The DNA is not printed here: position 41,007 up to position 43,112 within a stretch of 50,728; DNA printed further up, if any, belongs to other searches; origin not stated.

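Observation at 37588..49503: Seven-gene tandem array of surface lipoproteins fusing an AP-superfamily (NPP-like) phosphodiesterase domain to a LamG/ConA-like domain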

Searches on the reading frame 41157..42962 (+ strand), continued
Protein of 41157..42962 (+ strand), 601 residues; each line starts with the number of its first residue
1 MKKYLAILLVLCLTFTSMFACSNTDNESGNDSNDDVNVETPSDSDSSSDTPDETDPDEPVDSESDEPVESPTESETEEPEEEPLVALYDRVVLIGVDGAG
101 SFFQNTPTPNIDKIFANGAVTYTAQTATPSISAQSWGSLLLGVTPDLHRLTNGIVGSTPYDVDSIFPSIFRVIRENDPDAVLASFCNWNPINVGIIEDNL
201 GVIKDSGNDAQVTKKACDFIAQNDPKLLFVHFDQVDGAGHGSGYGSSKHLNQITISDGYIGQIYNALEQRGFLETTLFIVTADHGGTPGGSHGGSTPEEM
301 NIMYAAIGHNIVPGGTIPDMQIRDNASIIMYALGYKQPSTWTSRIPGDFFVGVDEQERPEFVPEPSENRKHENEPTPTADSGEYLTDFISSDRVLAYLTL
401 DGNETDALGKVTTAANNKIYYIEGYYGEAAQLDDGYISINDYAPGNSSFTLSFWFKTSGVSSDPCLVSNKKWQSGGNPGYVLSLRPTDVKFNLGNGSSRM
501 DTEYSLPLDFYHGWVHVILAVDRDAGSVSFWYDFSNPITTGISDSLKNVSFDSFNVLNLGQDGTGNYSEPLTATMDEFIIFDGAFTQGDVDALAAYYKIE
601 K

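Call 20: find_related_loci(query=A1, collection=genome_contigs, flank=10000)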
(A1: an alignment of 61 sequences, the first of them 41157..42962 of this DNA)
Query A1 (601 aa) in genome_contigs; peptide patterns used: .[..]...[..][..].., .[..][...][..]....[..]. (x = any residue, [..] = any of these).
596 stretches matched a pattern (row limit reached: there are more); 454 encode a relative of the query (tblastn E <= 1e-3); the best 80 are kept; 80 distinct loci.
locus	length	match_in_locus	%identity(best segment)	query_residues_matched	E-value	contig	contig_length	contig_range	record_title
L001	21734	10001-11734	55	1-598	0e+0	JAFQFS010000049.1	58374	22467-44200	MAG: Clostridia bacterium isolate RGIG1778 Goat_Cecum-4__c300670, whole genome shotgun sequence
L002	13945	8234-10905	57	1-600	0e+0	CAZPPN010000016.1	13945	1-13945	MAG TPA_asm: uncultured Ruminococcus sp. isolate SRP315200_co1_865 genome assembly, contig: NODE_9102_length_13945_cov_4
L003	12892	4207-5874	54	40-597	0e+0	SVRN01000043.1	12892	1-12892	MAG: Oscillospiraceae bacterium isolate SIG644 NODE_81530_length_12892_cov_12.283118, whole genome shotgun sequence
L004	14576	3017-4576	53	80-601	0e+0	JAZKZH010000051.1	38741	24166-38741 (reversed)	MAG: Eubacteriales bacterium isolate T1900045091_TC20190085.MAGScoT_cleanbin_000002 SGB_4702_k141_509853, whole genome s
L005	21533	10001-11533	56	90-600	0e+0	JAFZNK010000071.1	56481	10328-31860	MAG: Thermoguttaceae bacterium isolate RGIG7925 Water_buffalos_Rumen-1__c229811, whole genome shotgun sequence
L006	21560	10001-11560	56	74-599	0e+0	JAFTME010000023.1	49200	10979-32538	MAG: Clostridia bacterium isolate RGIG3945 Roe_deer_Cecum-3__c105776, whole genome shotgun sequence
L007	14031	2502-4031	54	88-597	0e+0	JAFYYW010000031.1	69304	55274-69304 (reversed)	MAG: Bacteroidales bacterium isolate RGIG7547 Water_buffalos_Omasum-1__c442607, whole genome shotgun sequence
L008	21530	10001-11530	54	88-597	0e+0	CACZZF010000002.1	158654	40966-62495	MAG: uncultured Bacteroidia bacterium isolate RUG13086 genome assembly, contig: RUG13086_asm_2, whole genome shotgun seq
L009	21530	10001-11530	53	88-597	0e+0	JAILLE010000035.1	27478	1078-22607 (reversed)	MAG: Bacteroidales bacterium isolate RUI220 k141_13613059_flag=0_multi=49.3899_len=27478, whole genome shotgun sequence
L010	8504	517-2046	54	87-597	0e+0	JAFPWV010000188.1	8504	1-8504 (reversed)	MAG: Clostridia bacterium isolate RGIG1547 Goat_Abomasum-5__c614345, whole genome shotgun sequence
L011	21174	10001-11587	57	80-600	0e+0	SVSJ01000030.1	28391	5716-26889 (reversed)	MAG: Oscillospiraceae bacterium isolate SIG666 NODE_33569_length_28391_cov_3.794863, whole genome shotgun sequence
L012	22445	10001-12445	50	3-599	0e+0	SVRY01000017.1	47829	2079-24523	MAG: Oscillospiraceae bacterium isolate SIG655 NODE_16961_length_47829_cov_2.909459, whole genome shotgun sequence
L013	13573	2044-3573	54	88-597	0e+0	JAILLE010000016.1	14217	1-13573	MAG: Bacteroidales bacterium isolate RUI220 k141_5630931_flag=0_multi=13.5384_len=14217, whole genome shotgun sequence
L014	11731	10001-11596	52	68-601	0e+0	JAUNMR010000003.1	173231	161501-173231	MAG: Planctomycetia bacterium isolate S32M_St_metabat_111 NODE_41_length_173231_cov_27.693260, whole genome shotgun sequ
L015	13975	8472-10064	53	69-598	0e+0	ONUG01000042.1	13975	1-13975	uncultured Bacteroidales bacterium isolate RUG645 genome assembly, contig: scaffold_3973, whole genome shotgun sequence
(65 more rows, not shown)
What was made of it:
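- The family is concentrated in ruminant and herbivore-gut MAGs of four phyla (call 20).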

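Call 21: find_encoding_contigs(protein=P0071, flank=10000, max_places=3)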
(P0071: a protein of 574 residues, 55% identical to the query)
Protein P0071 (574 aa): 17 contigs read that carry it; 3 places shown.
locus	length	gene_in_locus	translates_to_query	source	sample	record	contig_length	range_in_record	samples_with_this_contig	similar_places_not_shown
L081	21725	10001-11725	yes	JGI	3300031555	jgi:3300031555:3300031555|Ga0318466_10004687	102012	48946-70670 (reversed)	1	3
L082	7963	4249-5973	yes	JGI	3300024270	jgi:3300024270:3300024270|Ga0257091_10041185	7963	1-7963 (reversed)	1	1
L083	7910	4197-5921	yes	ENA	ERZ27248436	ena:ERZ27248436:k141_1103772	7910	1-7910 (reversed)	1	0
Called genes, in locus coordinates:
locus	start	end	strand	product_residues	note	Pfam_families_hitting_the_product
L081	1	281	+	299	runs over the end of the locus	PF07883:Cupin_2 (weak), PF00165:HTH_AraC (faint), PF12833:HTH_18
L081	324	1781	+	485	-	-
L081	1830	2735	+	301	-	PF04909:Amidohydro_2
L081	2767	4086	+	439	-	PF01041:DegT_DnrJ_EryC1, PF01053:Cys_Met_Meta_PP (weak)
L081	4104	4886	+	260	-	PF04951:Peptidase_M55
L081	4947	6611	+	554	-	PF13320:GH123_cat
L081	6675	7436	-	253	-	PF08220:HTH_DeoR, PF00455:DeoRC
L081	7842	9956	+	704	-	PF07953:Toxin_R_bind_N (faint), PF13385:Laminin_G_3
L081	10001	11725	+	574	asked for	PF01663:Phosphodiest (weak), PF01676:Metalloenzyme (weak), PF01663:Phosphodiest, PF13385:Laminin_G_3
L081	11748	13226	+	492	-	PF13416:SBP_bac_8 (weak)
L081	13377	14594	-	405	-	-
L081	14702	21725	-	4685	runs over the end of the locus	PF18998:Flg_new_2, PF27189:YkzU, PF09992:NAGPA, PF08757:CotH, PF00404:Dockerin_1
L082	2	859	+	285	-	?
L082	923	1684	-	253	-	PF08220:HTH_DeoR, PF00455:DeoRC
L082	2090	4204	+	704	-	PF07953:Toxin_R_bind_N (faint), PF13385:Laminin_G_3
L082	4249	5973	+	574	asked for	PF01663:Phosphodiest (weak), PF01676:Metalloenzyme (weak), PF01663:Phosphodiest, PF13385:Laminin_G_3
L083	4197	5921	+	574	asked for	PF01663:Phosphodiest (weak), PF01676:Metalloenzyme (weak), PF01663:Phosphodiest, PF13385:Laminin_G_3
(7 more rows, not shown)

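Call 26: predict_structure(alignment_id=A1)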
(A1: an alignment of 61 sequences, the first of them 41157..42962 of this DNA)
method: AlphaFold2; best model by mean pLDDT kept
length: 601 residues; sequences in the alignment: 61
mean_pLDDT: 89.4   pTM: 0.83
mean pLDDT of the five models: 89.4, 89.3, 89.0, 88.6, 88.4
residues with pLDDT >= 90: 499; 70-90: 31; 50-70: 15; < 50: 56
segments of 3 or more residues with pLDDT < 50: 18-66, 68-73
pLDDT, mean of each block of 10 residues (from residue 1): 77 62 31 31 32 40 44 51 88 98 98 97 95 97 96 94 97 98 98 97 98 99 99 98 97 99 99 98 93 93 98 90 98 97 95 93 90 95 97 98 98 97 97 97 96 96 95 96 96 97 95 97 97 95 94 96 95 98 97 94 64
secondary structure, 60 per line:
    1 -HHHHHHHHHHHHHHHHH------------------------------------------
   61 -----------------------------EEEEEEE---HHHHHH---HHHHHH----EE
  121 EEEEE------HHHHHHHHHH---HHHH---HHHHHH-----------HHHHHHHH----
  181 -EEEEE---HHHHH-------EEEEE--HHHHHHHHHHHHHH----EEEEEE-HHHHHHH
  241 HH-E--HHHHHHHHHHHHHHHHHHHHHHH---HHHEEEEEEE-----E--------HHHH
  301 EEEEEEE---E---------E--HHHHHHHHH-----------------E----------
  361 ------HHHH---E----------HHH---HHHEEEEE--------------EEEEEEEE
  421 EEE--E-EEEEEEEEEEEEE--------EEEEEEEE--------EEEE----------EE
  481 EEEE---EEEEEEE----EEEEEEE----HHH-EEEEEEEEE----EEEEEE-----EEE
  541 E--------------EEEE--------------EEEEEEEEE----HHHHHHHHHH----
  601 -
elements in order: H2-18 E90-96 H100-105 H109-114 E119-125 H132-141 H145-148 H152-157 H169-176 E182-186 H190-194 E202-206 H209-222 E227-232 H234-242 H247-269 E276-282 H297-300 E301-307 H324-332 H367-370 E394-398 E413-423 E428-440 E449-456 E465-468 E479-484 E488-494 E499-505 E514-522 E527-532 E538-541 E556-559 E574-582 H587-596
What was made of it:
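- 41157..42962 (+): G3, 601 aa, the reference copy. Signal peptide and lipobox Cys21; disordered linker to about residue 87; catalytic domain about residues 88-360 (nt 41418-42236); connector residues 361-400; LamG about residues 401-598 (nt 42357-42950). AF2 gives pLDDT 89.4 and pTM 0.83 (call 26).
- On Laminin_G_3 / concanavalin-A-like jelly roll: The model is all-beta for residues 413-582 (call 26).
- Checked: AF2 predicts them disordered (pLDDT <50 for residues 18-73; call 26).
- The AF2 model has pLDDT 89.4 and pTM 0.83 (call 26).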

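Call 27: search_protein_representatives(protein=window:41157-42962:+)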
Query: 601 residues. Proteins with E-value up to 0.001 (for the whole library): 4675; up to 1e-10: 2178; up to 1e-30: 492. The best 150 are listed.
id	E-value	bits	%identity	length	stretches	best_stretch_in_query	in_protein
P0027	2.5e-239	812.3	49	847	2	3-598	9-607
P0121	2.9e-231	785.6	53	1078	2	82-597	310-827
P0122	1.4e-230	783.4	48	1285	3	87-598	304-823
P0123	1.6e-230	783.2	40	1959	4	88-597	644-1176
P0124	8.3e-220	747.8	43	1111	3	88-598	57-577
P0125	1.9e-213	726.8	43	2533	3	88-597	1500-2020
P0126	1.2e-204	697.7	52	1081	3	75-597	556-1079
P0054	8.3e-202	688.4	47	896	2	87-599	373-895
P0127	2.4e-198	676.9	45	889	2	87-599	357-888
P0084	1.1e-186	638.4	58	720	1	67-599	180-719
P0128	1.6e-172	591.6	54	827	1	88-600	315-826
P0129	2.1e-172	591.3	36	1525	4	86-597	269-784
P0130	2.3e-171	587.8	53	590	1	50-597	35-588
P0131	2.9e-171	587.5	53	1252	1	86-599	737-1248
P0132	1.6e-169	581.7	52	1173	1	86-599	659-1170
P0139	6.3e-144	497.2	34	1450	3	83-599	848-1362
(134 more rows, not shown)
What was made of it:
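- Nearly all the top representatives in call 27 match query residues ~87-598 in one stretch, whatever their overall architecture.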

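Call 30: fold_search(model_id=the predicted structure, library=pdb)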
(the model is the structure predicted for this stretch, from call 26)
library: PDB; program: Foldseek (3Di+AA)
matches with E <= 10: 1546; with E <= 0.001: 834
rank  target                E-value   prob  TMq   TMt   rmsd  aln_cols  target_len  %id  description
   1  6weu_BbB              9.3e-14  1.00  0.36  0.27  14.3       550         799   12  Crystal structures of human E-NPP 1: bound to adenosine-5'-thio-monophosphate (released 2020-09-09)
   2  7n1s_A                9.9e-14  1.00  0.36  0.56   6.1       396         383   14  Crystal Structure Analysis of Xac Nucleotide Pyrophosphatase/Phosphodiesterase (released 2022-06-01)
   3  6f30_A                1.0e-13  1.00  0.36  0.31  14.9       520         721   13  Crystal structure of ectonucleotide phosphodiesterase/pyrophosphatase-3 (NPP3) in complex with UDPGlcNAc (released 2018-08-01)
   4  2gsn_A                1.6e-13  1.00  0.35  0.54   5.6       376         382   15  Structure of Xac Nucleotide Pyrophosphatase/Phosphodiesterase (released 2006-08-01)
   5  6ael_A                1.6e-13  1.00  0.36  0.30  13.9       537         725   12  Crystal structure of ENPP1 in complex with 3'3'-cGAMP (released 2019-03-06)
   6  7mw8_A                1.7e-13  1.00  0.34  0.53   5.8       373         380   14  Crystal Structure Analysis of Xac Nucleotide Pyrophosphatase/Phosphodiesterase (released 2022-05-18)
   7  5gz5_A                1.7e-13  1.00  0.36  0.29  14.4       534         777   12  Crystal structure of snake venom phosphodiesterase (PDE) from Taiwan cobra (Naja atra atra) in complex with AMP (released 2017-09-27)
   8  7n1s_B                2.0e-13  1.00  0.35  0.54   5.3       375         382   15  Crystal Structure Analysis of Xac Nucleotide Pyrophosphatase/Phosphodiesterase (released 2022-06-01)
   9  6f2t_A                2.0e-13  1.00  0.36  0.31  16.6       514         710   13  Crystal structure of ectonucleotide phosphodiesterase/pyrophosphatase-3 (NPP3) (released 2018-08-01)
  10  5ven_A                2.6e-13  1.00  0.36  0.55   4.2       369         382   15  Murine ectonucleotide pyrophosphatase / phosphodiesterase 5 (ENPP5, NPP5) (released 2017-09-20)
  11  6wet_BaB              2.6e-13  1.00  0.36  0.28  14.5       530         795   12  Crystal structures of human E-NPP 1: apo (released 2020-09-09)
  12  6f30_B                3.5e-13  1.00  0.37  0.31  16.9       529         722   12  Crystal structure of ectonucleotide phosphodiesterase/pyrophosphatase-3 (NPP3) in complex with UDPGlcNAc (released 2018-08-01)
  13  5veo_A                3.7e-13  1.00  0.36  0.56   4.1       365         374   15  Murine ectonucleotide pyrophosphatase / phosphodiesterase 5 (ENPP5, NPP5), inactive (T72A), in complex with AMP (released 2017-09-20)
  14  5ven_B                3.9e-13  1.00  0.36  0.56   4.1       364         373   15  Murine ectonucleotide pyrophosphatase / phosphodiesterase 5 (ENPP5, NPP5) (released 2017-09-20)
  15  6wew_BaB              3.9e-13  1.00  0.36  0.28  15.9       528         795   12  Crystal structures of human E-NPP 1: bound to N-{4-[(7-methoxyquinolin-4-yl)oxy]phenyl}sulfuric diamide (released 2020-09-09)
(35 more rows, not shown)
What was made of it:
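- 41157..42962 (+): Foldseek results are in call 30.
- On Alkaline-phosphatase superfamily (binuclear metallo-phosphoesterase core): Foldseek gives probability 1.00 and E~1e-13 to NPPs, with TM 0.52-0.57 normalised to single-domain NPP targets (call 30).
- On Laminin_G_3 / concanavalin-A-like jelly roll: Foldseek matches BoNT HCN/NTNH (call 30).
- Closest known: LamG-like HCN domain of clostridial neurotoxins and NTNH. Same: The C-terminal domain matches BoNT/TeNT HCN and NTNH jelly rolls at E~2e-12 (call 30).
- Foldseek finds NPPs at E~1e-13 and BoNT HCN/NTNH at E~2e-12 (call 30).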

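Call 31: search_protein_families(library=ncbifam, proteins=[window:41157-42962:+], max_evalue=0.01)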
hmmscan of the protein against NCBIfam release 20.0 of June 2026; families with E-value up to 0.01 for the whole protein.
window:41157-42962:+ (601 aa): 2 families
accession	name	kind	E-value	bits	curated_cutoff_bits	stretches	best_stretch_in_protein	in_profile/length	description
NF010322.0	PRK13759.1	equivalog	9.4e-05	21.1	481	0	250-289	271-310/486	arylsulfatase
TIGR01307.1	pgm_bpd_ind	equivalog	0.0035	15.9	330.65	1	211-287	371-441/504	2,3-bisphosphoglycerate-independent phosphoglycerate mutase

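Call 34: search_protein_families(library=pfam, proteins=[P0123, P0125, P0122, P0129, P0139, P0121], max_evalue=0.0001)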
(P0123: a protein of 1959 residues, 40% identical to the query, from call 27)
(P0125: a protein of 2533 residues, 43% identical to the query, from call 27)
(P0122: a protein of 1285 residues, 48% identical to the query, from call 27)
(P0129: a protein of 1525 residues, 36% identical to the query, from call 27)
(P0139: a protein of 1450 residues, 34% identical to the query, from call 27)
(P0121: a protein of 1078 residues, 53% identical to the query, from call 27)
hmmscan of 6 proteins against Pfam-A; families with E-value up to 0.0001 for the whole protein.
P0123 (1959 aa): 3 families
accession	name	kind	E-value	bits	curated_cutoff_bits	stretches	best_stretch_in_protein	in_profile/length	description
PF13385.13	Laminin_G_3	-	7.8e-61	205.1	27.6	4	1775-1943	4-150/151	Concanavalin A-like lectin/glucanases superfamily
PF01663.27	Phosphodiest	-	8.5e-21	75.4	23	1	647-864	1-225/342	Type I phosphodiesterase / nucleotide pyrophosphatase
PF01676.23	Metalloenzyme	-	1.7e-07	31.5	24.3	1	776-894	124-227/252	Metalloenzyme superfamily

P0125 (2533 aa): 3 families
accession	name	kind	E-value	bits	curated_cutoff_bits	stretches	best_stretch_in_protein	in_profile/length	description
PF13385.13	Laminin_G_3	-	1.8e-43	148.7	27.6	3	2365-2516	11-149/151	Concanavalin A-like lectin/glucanases superfamily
PF01663.27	Phosphodiest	-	7.1e-19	69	23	1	1503-1711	1-227/342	Type I phosphodiesterase / nucleotide pyrophosphatase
PF01676.23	Metalloenzyme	-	3.3e-07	30.5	24.3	1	1515-1709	22-206/252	Metalloenzyme superfamily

P0122 (1285 aa): 5 families
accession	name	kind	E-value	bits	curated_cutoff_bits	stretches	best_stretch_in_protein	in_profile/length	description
PF13385.13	Laminin_G_3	-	2e-37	129.1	27.6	3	1118-1277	4-151/151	Concanavalin A-like lectin/glucanases superfamily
PF01663.27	Phosphodiest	-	3e-14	53.8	23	1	308-516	1-228/342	Type I phosphodiesterase / nucleotide pyrophosphatase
PF07953.20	Toxin_R_bind_N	-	2.1e-07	31.3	23.8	0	1132-1212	54-139/191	Clostridium neurotoxin, N-terminal receptor binding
PF00884.28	Sulfatase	-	3.6e-06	26.9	25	1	325-523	26-257/301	Sulfatase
PF01676.23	Metalloenzyme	-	7.7e-06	26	24.3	1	379-515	75-208/252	Metalloenzyme superfamily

P0129 (1525 aa): 3 families
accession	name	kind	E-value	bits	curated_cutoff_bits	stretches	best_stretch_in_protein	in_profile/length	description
PF13385.13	Laminin_G_3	-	3.6e-41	141.3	27.6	4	615-777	4-150/151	Concanavalin A-like lectin/glucanases superfamily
PF01663.27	Phosphodiest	-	2.1e-17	64.2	23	1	274-472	1-222/342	Type I phosphodiesterase / nucleotide pyrophosphatase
PF01676.23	Metalloenzyme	-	2.7e-05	24.3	24.3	1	391-477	128-208/252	Metalloenzyme superfamily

P0139 (1450 aa): 6 families
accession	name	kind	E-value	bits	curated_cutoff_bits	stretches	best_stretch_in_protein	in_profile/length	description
PF02368.24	Big_2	-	2.7e-46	155.8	22.8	4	353-429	1-78/79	Bacterial Ig-like domain (group 2)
PF13385.13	Laminin_G_3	-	3.4e-43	147.8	27.6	3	578-749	4-150/151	Concanavalin A-like lectin/glucanases superfamily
PF01663.27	Phosphodiest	-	9.1e-21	75.2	23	1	854-1056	1-224/342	Type I phosphodiesterase / nucleotide pyrophosphatase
PF21461.3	HL_N-beta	-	4.3e-09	36.5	27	0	393-423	19-48/57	Hyaluronate lyase, N-terminal beta-sheet domain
PF01676.23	Metalloenzyme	-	1.4e-07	31.7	24.3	1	955-1055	110-204/252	Metalloenzyme superfamily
PF22359.2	Big-like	-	8.1e-06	26.4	27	0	55-86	3-34/48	Bacterial Ig-like domain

P0121 (1078 aa): 4 families
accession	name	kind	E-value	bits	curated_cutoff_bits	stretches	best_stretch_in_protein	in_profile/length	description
PF13385.13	Laminin_G_3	-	3.2e-23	83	27.6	2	663-818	4-148/151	Concanavalin A-like lectin/glucanases superfamily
PF01663.27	Phosphodiest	-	1.2e-19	71.5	23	1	319-554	1-256/342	Type I phosphodiesterase / nucleotide pyrophosphatase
PF07953.20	Toxin_R_bind_N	-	2.1e-06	28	23.8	0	642-761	25-142/191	Clostridium neurotoxin, N-terminal receptor binding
PF01676.23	Metalloenzyme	-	1.2e-05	25.4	24.3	1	437-562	130-248/252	Metalloenzyme superfamily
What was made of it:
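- Larger homologues add only extra LamG and Big_2 surface-scaffold domains (call 34). Larger homologues look like surface adhesin scaffolds, with LamG repeats and Big_2 domains (call 34).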
